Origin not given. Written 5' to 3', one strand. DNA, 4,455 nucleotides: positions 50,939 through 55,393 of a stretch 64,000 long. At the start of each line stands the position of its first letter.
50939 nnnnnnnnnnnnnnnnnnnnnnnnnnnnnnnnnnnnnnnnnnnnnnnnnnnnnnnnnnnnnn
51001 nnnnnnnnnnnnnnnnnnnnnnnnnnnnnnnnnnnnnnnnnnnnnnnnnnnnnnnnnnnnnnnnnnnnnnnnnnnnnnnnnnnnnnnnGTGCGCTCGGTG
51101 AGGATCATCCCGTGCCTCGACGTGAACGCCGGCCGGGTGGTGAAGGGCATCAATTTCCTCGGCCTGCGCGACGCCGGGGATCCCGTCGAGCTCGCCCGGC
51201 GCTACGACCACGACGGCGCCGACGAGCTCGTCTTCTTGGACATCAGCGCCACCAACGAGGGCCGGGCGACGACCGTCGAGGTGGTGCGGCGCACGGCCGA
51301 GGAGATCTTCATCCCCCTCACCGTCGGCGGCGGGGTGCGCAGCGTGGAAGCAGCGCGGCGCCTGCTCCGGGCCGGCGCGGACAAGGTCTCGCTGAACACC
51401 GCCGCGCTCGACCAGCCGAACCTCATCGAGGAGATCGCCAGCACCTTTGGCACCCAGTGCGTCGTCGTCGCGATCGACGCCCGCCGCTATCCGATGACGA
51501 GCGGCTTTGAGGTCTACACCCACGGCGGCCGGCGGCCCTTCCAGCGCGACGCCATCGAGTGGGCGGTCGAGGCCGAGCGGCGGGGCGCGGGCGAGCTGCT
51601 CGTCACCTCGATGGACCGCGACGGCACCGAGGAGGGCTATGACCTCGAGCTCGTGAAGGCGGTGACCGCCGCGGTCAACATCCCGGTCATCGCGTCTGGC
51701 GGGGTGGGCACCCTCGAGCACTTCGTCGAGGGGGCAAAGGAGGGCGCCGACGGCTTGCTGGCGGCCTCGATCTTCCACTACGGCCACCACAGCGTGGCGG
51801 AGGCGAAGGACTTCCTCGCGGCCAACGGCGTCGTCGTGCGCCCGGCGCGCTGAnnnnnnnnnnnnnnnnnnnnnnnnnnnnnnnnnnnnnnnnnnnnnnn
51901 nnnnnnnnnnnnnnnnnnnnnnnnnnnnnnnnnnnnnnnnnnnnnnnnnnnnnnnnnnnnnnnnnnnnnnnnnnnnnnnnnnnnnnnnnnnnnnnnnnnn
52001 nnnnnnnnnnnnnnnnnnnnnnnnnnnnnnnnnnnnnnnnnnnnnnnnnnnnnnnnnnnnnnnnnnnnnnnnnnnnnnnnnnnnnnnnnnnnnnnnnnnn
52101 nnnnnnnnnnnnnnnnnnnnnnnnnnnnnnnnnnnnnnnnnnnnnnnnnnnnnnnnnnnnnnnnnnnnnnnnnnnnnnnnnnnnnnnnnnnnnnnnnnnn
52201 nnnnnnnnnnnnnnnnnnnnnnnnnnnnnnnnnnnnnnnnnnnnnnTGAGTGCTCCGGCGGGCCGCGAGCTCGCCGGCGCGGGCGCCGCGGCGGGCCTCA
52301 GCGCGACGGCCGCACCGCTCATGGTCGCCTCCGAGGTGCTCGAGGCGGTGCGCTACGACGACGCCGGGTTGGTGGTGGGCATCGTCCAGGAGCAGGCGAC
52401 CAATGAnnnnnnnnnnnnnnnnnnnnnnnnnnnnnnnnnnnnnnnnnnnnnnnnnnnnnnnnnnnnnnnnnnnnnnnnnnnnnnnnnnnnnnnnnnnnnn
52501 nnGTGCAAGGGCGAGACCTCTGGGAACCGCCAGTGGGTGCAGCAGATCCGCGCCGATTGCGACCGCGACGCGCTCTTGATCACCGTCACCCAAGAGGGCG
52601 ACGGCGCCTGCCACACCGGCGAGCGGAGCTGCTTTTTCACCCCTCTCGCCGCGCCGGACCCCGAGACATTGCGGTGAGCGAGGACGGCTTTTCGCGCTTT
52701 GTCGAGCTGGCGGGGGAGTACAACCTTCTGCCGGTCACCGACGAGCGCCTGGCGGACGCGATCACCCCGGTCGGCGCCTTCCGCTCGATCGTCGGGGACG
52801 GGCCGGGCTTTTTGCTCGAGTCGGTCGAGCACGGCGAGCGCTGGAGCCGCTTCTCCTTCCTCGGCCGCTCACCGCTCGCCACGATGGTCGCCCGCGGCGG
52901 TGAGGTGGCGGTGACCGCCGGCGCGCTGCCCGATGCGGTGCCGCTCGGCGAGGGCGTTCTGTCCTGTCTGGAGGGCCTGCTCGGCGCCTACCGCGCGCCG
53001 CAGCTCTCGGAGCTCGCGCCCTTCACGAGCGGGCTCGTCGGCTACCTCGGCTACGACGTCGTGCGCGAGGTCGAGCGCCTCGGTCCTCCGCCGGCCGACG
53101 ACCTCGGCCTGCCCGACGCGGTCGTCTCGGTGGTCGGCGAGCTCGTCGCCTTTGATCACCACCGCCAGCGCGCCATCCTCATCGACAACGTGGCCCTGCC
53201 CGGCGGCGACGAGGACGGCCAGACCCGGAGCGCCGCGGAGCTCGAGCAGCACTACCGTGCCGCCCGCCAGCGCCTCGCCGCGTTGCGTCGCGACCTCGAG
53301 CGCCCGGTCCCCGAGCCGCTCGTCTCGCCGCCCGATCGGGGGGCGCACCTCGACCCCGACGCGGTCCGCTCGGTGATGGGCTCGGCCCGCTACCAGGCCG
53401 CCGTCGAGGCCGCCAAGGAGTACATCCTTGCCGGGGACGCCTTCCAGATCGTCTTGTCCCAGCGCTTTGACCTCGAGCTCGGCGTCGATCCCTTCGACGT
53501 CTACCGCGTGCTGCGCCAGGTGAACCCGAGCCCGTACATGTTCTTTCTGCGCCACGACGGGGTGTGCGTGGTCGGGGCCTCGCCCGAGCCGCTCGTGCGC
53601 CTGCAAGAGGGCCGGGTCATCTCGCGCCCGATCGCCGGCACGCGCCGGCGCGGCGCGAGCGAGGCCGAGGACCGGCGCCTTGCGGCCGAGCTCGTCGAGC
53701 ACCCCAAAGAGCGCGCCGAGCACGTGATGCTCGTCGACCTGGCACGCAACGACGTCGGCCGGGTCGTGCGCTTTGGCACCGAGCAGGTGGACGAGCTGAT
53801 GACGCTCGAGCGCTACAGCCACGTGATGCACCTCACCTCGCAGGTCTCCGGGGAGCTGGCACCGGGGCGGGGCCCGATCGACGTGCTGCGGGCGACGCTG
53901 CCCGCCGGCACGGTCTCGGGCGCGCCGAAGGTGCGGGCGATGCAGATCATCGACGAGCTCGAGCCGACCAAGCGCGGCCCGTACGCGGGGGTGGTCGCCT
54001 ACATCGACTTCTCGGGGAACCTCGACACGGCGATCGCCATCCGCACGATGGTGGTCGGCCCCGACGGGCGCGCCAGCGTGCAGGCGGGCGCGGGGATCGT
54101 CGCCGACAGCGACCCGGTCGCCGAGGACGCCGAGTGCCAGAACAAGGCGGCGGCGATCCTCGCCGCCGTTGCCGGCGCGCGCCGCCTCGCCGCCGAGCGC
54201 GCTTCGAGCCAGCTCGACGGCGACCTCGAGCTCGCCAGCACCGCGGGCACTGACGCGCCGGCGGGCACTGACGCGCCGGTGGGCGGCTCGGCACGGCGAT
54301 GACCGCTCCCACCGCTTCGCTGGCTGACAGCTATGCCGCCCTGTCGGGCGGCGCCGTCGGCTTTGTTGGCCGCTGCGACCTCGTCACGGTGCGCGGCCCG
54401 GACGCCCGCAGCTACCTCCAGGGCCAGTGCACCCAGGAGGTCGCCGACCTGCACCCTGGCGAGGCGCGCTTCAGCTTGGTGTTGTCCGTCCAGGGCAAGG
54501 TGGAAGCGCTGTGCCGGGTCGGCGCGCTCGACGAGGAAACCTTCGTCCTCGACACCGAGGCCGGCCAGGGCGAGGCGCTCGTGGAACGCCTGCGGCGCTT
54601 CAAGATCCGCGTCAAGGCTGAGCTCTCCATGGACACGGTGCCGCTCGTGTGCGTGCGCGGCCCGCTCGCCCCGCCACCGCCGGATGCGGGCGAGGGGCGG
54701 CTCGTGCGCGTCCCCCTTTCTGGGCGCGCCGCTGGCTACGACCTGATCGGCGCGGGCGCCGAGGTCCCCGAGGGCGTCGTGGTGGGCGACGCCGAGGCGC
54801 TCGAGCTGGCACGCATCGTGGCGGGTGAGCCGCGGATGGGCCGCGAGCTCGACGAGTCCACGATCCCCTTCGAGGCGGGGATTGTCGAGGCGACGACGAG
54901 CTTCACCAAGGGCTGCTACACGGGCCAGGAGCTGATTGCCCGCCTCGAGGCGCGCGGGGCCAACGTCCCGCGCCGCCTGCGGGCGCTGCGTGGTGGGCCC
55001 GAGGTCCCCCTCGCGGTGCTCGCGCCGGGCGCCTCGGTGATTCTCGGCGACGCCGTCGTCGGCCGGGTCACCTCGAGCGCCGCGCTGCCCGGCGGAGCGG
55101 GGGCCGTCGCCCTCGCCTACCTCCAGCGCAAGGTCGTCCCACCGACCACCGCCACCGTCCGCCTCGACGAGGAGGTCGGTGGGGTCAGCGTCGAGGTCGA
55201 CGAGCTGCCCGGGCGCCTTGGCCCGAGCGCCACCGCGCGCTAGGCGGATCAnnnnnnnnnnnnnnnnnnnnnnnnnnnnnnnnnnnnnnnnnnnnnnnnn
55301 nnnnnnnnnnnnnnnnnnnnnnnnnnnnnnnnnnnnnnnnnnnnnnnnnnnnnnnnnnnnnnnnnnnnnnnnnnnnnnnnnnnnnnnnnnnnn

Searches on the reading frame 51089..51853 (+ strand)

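Call 21: search_protein_families(library=pfam, proteins=[window:51089-51853:+], max_evalue=0.00001)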
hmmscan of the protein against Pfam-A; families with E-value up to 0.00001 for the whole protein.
window:51089-51853:+ (254 aa): 4 families
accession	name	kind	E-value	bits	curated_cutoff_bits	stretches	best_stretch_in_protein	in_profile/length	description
PF00977.27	His_biosynth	-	4.2e-85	285.2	23.6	1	5-234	1-227/228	Histidine biosynthesis protein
PF01207.24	Dus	-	1.7e-08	34.4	20.4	0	63-122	173-232/311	Dihydrouridine synthase (Dus)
PF05690.20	ThiG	-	1.9e-06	27.9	23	0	186-244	164-222/247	Thiazole biosynthesis protein ThiG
PF02581.23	TMP-TENI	-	2.5e-06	27.4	27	0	179-223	133-174/180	Thiamine monophosphate synthase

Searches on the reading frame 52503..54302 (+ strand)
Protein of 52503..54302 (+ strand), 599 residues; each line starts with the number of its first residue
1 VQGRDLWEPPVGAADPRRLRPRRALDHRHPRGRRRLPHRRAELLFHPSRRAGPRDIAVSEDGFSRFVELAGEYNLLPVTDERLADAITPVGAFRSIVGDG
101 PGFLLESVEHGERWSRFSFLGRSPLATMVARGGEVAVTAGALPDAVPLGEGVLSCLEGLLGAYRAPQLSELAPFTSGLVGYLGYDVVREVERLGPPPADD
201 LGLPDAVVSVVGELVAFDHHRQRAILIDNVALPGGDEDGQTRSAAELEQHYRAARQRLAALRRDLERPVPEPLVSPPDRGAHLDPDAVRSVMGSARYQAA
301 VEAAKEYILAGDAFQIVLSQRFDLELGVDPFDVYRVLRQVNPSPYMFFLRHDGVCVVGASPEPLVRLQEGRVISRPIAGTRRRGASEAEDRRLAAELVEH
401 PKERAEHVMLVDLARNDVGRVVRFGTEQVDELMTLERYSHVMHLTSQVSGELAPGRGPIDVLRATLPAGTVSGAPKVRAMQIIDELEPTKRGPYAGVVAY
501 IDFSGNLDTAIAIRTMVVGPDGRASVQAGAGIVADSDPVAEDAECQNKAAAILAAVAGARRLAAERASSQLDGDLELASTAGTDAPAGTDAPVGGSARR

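Call 21: search_protein_families(library=pfam, proteins=[window:52503-54302:+], max_evalue=0.00001)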
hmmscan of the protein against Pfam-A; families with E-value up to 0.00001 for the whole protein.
window:52503-54302:+ (599 aa): 2 families
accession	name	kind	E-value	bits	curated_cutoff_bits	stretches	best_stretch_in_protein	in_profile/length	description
PF00425.24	Chorismate_bind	-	2.4e-90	303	27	1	295-548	3-257/257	chorismate binding enzyme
PF04715.19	Anth_synt_I_N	-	4.9e-27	95.3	23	1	85-225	1-139/140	Anthranilate synthase component I, N terminal region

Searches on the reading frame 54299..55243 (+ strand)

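Call 21: search_protein_families(library=pfam, proteins=[window:54299-55243:+], max_evalue=0.00001)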
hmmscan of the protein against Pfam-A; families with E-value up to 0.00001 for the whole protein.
window:54299-55243:+ (314 aa): 1 family
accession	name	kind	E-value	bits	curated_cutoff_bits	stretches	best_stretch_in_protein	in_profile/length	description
PF01571.26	GCV_T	-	4.9e-13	49.4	25.6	1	29-124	51-148/255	Aminomethyltransferase folate-binding domain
